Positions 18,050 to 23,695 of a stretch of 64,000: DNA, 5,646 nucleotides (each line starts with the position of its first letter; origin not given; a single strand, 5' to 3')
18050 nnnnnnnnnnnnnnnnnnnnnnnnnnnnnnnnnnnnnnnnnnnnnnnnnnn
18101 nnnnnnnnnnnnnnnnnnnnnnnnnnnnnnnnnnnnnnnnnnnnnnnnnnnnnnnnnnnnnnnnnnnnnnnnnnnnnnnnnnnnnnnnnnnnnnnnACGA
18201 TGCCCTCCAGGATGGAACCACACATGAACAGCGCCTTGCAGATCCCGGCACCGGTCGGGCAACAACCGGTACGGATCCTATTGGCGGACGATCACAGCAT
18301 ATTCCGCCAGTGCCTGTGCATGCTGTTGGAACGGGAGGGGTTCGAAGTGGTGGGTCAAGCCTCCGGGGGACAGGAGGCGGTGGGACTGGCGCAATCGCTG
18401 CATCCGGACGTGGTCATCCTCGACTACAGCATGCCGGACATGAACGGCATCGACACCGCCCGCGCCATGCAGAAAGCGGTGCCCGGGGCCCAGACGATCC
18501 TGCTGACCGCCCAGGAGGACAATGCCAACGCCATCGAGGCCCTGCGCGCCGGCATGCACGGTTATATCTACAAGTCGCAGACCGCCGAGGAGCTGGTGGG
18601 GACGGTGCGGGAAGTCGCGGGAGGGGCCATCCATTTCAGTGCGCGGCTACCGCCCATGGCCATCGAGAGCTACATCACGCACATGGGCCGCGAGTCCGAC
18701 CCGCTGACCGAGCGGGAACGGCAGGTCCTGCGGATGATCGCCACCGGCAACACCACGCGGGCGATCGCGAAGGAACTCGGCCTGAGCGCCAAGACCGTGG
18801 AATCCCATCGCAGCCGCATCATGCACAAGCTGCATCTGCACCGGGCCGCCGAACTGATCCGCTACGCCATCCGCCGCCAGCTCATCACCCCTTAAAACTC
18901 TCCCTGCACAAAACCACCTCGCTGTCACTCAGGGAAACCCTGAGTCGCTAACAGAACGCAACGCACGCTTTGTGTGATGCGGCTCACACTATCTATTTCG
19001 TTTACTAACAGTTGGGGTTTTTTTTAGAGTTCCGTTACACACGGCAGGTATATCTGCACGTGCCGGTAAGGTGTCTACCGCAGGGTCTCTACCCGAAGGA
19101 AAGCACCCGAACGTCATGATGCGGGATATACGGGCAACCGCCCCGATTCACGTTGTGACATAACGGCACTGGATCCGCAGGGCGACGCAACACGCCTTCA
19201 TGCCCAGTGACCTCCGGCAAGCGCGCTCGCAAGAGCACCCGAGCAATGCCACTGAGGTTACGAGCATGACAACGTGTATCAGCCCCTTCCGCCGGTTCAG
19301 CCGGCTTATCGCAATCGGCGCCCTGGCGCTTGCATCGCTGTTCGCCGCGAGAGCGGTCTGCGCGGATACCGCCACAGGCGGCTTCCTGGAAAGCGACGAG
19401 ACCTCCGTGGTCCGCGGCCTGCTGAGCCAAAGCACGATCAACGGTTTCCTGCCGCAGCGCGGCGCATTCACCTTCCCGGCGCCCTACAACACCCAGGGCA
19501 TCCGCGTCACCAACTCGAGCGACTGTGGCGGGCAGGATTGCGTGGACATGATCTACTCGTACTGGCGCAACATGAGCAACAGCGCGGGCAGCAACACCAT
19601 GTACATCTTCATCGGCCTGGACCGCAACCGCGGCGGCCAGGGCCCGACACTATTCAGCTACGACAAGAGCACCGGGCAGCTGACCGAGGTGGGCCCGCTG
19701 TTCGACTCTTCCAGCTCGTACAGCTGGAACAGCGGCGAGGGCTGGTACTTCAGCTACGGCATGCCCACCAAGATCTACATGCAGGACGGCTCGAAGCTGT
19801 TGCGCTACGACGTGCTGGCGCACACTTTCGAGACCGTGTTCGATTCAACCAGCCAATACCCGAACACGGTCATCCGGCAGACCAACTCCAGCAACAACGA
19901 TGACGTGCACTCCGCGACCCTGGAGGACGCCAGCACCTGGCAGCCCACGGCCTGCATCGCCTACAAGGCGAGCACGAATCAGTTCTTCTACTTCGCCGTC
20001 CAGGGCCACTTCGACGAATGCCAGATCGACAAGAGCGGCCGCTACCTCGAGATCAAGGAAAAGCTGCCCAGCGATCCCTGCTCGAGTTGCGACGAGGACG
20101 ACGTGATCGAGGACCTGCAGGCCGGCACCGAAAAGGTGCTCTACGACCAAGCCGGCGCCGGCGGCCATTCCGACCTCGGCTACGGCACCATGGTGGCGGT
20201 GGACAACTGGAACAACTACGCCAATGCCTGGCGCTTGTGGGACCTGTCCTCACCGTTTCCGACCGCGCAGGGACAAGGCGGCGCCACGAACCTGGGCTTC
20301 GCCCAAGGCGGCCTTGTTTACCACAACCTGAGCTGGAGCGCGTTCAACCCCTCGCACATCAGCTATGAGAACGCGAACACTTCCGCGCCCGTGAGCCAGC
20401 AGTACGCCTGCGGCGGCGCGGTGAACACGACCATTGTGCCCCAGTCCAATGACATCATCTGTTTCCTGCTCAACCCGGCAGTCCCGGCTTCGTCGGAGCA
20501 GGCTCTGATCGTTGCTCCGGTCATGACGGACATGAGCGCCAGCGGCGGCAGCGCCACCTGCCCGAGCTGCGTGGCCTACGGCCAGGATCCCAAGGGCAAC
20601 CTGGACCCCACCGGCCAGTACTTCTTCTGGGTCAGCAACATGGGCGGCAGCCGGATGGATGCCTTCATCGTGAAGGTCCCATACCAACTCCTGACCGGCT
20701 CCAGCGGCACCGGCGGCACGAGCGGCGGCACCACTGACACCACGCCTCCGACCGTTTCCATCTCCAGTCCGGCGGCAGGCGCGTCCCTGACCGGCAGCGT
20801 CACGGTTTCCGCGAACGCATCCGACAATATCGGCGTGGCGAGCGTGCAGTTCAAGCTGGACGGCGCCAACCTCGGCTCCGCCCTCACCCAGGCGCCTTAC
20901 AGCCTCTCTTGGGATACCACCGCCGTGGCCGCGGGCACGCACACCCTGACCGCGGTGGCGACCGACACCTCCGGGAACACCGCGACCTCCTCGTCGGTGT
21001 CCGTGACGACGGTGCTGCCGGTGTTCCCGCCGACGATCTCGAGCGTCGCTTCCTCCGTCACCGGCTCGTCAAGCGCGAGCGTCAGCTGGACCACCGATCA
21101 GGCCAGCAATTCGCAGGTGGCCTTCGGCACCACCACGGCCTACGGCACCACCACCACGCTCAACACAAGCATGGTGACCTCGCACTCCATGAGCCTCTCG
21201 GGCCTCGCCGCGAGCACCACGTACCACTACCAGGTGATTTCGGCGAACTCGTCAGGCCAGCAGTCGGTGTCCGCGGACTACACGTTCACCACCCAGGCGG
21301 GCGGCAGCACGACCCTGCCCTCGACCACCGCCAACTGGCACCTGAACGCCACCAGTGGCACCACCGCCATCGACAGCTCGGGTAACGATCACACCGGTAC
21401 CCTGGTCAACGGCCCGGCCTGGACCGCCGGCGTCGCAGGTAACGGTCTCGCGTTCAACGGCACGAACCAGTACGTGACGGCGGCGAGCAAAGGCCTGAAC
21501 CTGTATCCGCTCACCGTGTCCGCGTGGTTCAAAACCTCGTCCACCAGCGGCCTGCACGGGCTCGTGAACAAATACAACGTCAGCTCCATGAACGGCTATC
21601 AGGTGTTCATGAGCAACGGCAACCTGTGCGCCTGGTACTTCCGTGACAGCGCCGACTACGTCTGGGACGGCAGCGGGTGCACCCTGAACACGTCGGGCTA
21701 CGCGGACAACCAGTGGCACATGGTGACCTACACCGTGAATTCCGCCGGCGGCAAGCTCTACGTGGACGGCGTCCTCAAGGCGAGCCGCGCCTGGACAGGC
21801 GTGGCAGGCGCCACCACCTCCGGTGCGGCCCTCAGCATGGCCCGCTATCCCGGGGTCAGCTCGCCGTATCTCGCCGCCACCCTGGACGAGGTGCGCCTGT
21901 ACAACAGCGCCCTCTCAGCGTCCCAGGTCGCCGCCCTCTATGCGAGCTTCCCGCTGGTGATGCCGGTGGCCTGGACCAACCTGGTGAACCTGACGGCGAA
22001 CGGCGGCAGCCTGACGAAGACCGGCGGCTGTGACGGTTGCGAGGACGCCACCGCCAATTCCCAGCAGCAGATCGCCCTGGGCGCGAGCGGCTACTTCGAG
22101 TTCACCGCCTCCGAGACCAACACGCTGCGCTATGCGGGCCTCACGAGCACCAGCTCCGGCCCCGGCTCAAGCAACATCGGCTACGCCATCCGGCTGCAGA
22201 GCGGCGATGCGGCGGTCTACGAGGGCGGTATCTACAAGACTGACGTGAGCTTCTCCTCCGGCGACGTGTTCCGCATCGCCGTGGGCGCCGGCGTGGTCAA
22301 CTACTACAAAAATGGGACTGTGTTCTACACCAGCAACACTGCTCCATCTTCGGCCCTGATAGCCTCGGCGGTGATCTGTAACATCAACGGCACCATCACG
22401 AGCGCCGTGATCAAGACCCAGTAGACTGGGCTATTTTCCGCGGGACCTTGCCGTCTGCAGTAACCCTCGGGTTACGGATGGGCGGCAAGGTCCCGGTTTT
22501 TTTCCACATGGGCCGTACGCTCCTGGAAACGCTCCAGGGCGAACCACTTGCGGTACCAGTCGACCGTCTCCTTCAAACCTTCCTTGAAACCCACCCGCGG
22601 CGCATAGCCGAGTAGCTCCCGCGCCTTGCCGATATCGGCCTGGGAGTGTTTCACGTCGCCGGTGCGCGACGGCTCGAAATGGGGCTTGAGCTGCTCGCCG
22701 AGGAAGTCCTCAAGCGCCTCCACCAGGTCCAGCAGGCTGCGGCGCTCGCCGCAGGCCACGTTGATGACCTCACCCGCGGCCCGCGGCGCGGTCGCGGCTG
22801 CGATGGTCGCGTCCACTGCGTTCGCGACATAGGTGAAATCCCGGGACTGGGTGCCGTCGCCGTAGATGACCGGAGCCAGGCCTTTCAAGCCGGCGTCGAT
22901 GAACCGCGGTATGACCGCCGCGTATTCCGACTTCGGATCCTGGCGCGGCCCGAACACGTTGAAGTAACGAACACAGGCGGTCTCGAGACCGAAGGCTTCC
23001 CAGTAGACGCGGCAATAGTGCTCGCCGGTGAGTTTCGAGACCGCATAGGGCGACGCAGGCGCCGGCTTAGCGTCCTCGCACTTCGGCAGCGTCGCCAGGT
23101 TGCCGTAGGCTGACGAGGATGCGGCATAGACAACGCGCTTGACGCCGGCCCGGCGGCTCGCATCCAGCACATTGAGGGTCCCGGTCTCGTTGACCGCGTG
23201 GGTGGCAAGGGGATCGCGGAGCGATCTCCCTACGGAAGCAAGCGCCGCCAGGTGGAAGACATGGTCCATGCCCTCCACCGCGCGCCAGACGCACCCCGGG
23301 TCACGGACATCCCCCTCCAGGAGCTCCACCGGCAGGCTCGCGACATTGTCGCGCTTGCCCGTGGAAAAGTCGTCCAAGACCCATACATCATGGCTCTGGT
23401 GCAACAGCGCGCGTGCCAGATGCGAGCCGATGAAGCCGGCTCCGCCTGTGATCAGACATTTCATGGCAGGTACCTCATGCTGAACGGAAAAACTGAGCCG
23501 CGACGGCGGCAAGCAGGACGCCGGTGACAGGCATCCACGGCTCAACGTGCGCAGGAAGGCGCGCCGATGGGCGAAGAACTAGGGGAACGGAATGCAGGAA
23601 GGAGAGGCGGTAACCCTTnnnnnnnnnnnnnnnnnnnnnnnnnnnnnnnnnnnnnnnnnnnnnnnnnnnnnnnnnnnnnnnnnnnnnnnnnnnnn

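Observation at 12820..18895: Stressosome (RsbR-S-T-X) wired to a cytoplasmic histidine kinase and three LuxR-type regulators instead of a sigma-B cascade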

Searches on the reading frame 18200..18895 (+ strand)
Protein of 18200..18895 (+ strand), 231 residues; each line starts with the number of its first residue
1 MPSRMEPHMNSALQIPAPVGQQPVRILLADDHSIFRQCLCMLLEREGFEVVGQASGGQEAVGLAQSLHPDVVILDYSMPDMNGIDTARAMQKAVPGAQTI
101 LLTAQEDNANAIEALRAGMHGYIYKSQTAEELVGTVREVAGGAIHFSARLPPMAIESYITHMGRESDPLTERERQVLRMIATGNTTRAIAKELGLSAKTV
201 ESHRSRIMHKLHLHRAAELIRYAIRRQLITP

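Call 3: search_protein_families(library=pfam, proteins=[window:18200-18895:+], max_evalue=0.1)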
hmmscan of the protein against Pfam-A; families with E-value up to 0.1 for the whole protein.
window:18200-18895:+ (231 aa): 16 families
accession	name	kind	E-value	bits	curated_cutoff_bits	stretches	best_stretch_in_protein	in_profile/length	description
PF00072.30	Response_reg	-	1.4e-27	96.5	30.2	1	26-136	1-110/111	Response regulator receiver domain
PF00196.25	GerE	-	3.3e-21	75.1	23.5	1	167-223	1-57/57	Bacterial regulatory proteins, luxR family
PF04545.22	Sigma70_r4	-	2e-06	27.6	24.1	1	169-211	5-48/50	Sigma-70, region 4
PF08281.18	Sigma70_r4_2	-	2.6e-06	27.4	25.7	1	169-211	11-54/54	Sigma-70, region 4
PF13384.12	HTH_23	-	6.1e-05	23.1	24.6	1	171-206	4-40/50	Homeodomain-like domain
PF13518.12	HTH_28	-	0.0024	18.3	25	1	175-206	4-35/52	Helix-turn-helix domain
PF04967.18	HTH_10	-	0.0031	17.7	23.1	0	185-211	25-51/53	HTH DNA binding domain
PF13551.12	HTH_29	-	0.0058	17.1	28.1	1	175-206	3-35/64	Winged helix-turn helix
PF14493.12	HTH_40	-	0.0077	16.9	27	1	175-211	4-40/89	Helix-turn-helix domain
PF19889.5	DUF6362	-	0.013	16.3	31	1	169-210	56-97/98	Domain of unknown function (DUF6362)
PF02796.21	HTH_7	-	0.018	15.6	23.8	1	174-200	12-38/45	Helix-turn-helix domain of resolvase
PF01497.23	Peripla_BP_2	-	0.035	13.9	27.5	1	66-115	56-99/235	Periplasmic binding protein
PF13936.12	HTH_38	-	0.038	14.2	27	1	169-200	5-37/44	Helix-turn-helix domain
PF02887.21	PK_C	-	0.044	14.3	28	0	85-139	27-81/114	Pyruvate kinase, alpha/beta domain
PF24409.1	wHTH-PRTase_assc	-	0.076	13.5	27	0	175-206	2-34/83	wHTH-PRTase associated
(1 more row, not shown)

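Call 70: search_protein_families(library=ncbifam, proteins=[window:18200-18895:+], max_evalue=0.00001)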
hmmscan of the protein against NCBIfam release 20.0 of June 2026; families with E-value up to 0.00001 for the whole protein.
window:18200-18895:+ (231 aa): 100 families (the best 25 are shown)
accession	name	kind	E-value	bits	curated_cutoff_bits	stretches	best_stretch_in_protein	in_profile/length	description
NF011896.0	PRK15369.1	equivalog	2.3e-45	154.8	242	1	24-228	4-209/211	two component system response regulator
NF052445.1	RespRegMctR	equivalog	1.3e-44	152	300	1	23-228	1-204/205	two-component system response regulator MctR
NF007935.0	PRK10651.1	equivalog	3.3e-41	140.9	250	1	21-219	4-206/216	two-component system response regulator NarL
NF047785.1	respo_reg_MadR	equivalog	2.3e-39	134.9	300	1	24-229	1-209/209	MadR family response regulator transcription factor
NF007018.1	PRK09483.1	equivalog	6.1e-38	130.6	280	1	25-229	3-209/217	UvrY/SirA/GacA family response regulator transcription factor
NF007708.0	PRK10403.1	equivalog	4.4e-32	111.3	343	1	22-217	5-203/215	nitrate/nitrite response regulator protein NarP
NF007685.0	PRK10360.1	equivalog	2.7e-30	105.6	258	1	25-221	3-190/196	response regulator transcription factor UhpA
NF006900.1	PRK09390.1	equivalog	6.3e-30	104.2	255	1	26-226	7-200/203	response regulator FixJ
NF007419.0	PRK09958.1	equivalog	6.1e-24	84.7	251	1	27-227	4-202/204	acid-sensing system DNA-binding response regulator EvgA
NF007403.0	PRK09935.1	equivalog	6.6e-23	81.4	271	1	22-229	2-210/210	fimbria biosynthesis transcriptional regulator FimZ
NF008469.0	PRK11361.1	equivalog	2.2e-20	72.8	714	1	25-133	6-113/461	acetoacetate metabolism transcriptional regulator AtoC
NF040749.1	tetrathio_RR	equivalog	2.9e-20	72.8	290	1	27-221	4-186/191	tetrathionate respiration response regulator TtrR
NF001965.0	PRK00742.1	subfamily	6.3e-20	71.7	293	1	22-129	2-111/357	chemotaxis-specific protein-glutamate methyltransferase CheB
NF041367.1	CheY_Halo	equivalog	4.6e-19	68.9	200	1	26-139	1-113/114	chemotaxis protein CheY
TIGR02154.1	PhoB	equivalog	7.2e-18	64.7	296.2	1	25-140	4-120/226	phosphate regulon transcriptional regulator PhoB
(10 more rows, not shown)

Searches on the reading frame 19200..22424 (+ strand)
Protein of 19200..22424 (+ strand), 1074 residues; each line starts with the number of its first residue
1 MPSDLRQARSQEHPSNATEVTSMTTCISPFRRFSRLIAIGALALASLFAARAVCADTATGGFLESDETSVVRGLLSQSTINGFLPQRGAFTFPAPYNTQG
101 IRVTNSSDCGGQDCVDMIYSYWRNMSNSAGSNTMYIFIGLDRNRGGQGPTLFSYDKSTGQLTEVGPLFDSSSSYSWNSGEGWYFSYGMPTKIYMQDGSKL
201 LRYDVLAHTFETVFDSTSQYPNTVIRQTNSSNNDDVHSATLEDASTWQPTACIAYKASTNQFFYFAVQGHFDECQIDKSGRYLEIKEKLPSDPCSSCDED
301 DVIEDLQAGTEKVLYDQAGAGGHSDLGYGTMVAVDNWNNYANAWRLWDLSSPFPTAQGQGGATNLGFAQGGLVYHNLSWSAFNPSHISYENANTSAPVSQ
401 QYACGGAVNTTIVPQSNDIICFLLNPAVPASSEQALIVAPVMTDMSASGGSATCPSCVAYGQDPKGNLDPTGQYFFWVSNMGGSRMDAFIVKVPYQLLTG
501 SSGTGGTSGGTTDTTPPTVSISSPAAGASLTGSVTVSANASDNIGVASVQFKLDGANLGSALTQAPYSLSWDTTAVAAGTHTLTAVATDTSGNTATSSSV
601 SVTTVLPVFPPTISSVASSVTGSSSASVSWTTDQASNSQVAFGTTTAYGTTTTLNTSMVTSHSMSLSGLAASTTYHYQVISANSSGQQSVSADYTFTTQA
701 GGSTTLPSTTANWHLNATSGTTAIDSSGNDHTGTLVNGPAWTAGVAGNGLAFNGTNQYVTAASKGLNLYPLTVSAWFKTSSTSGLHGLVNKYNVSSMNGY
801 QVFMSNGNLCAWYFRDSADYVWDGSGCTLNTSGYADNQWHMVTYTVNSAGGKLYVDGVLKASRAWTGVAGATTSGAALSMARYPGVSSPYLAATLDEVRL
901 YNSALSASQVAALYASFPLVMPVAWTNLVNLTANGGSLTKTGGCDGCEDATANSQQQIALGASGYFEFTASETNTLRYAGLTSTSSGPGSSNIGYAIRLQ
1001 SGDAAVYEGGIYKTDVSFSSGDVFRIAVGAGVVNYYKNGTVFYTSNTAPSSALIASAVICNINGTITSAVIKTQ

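Call 30: search_protein_families(library=pfam, proteins=[window:19200-22424:+], max_evalue=0.001)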
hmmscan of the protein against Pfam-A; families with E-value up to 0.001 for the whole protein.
window:19200-22424:+ (1074 aa): 4 families
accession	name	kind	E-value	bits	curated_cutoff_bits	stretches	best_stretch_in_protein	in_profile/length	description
PF13385.13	Laminin_G_3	-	2.1e-22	80.3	27.6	1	753-911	1-151/151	Concanavalin A-like lectin/glucanases superfamily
PF17957.7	Big_7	-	4.4e-22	78.9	24.1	1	517-585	1-70/70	Bacterial Ig domain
PF16656.11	Pur_ac_phosph_N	-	7.6e-08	33.3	30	1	616-698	4-93/93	Purple acid Phosphatase, N-terminal domain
PF00041.27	fn3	-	0.00017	22.1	25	1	617-693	8-80/84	Fibronectin type III domain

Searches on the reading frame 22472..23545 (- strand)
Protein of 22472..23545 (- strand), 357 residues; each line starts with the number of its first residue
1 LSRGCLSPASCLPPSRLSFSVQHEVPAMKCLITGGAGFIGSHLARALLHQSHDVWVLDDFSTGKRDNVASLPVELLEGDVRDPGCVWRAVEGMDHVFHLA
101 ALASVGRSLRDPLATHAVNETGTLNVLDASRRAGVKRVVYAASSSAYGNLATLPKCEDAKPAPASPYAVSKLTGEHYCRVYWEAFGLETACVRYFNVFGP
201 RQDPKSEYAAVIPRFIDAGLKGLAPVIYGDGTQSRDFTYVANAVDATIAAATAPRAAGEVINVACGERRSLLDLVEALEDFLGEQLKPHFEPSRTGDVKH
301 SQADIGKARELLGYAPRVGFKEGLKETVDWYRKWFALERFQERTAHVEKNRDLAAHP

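Call 32: search_protein_families(library=pfam, proteins=[window:22472-23545:-], max_evalue=0.00001)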
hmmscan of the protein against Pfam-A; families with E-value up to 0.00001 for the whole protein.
window:22472-23545:- (357 aa): 8 families
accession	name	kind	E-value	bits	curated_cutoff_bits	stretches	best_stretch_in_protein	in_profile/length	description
PF01370.27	Epimerase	-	2.5e-65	220.7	20.9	1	31-264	2-240/240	NAD dependent epimerase/dehydratase family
PF16363.11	GDP_Man_Dehyd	-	2.3e-58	198.7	27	1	31-327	1-332/332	GDP-mannose 4,6 dehydratase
PF01073.25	3Beta_HSD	-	1.1e-26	94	22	1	31-253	1-231/280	3-beta hydroxysteroid dehydrogenase/isomerase family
PF02719.21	Polysacc_synt_2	-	1.4e-14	54.4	20.2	1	31-287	2-252/293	Polysaccharide biosynthesis protein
PF13460.12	NAD_binding_10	-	3.8e-12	46.9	27.2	1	34-176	1-129/184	NAD(P)H-binding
PF04321.23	RmlD_sub_bind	-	7.9e-11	42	27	1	28-199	1-153/287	RmlD substrate binding domain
PF07993.18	NAD_binding_4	-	2e-09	37.4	20.1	0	90-210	86-220/258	Male sterility protein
PF05368.20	NmrA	-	2.1e-08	34.6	27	1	29-142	4-106/298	NmrA-like family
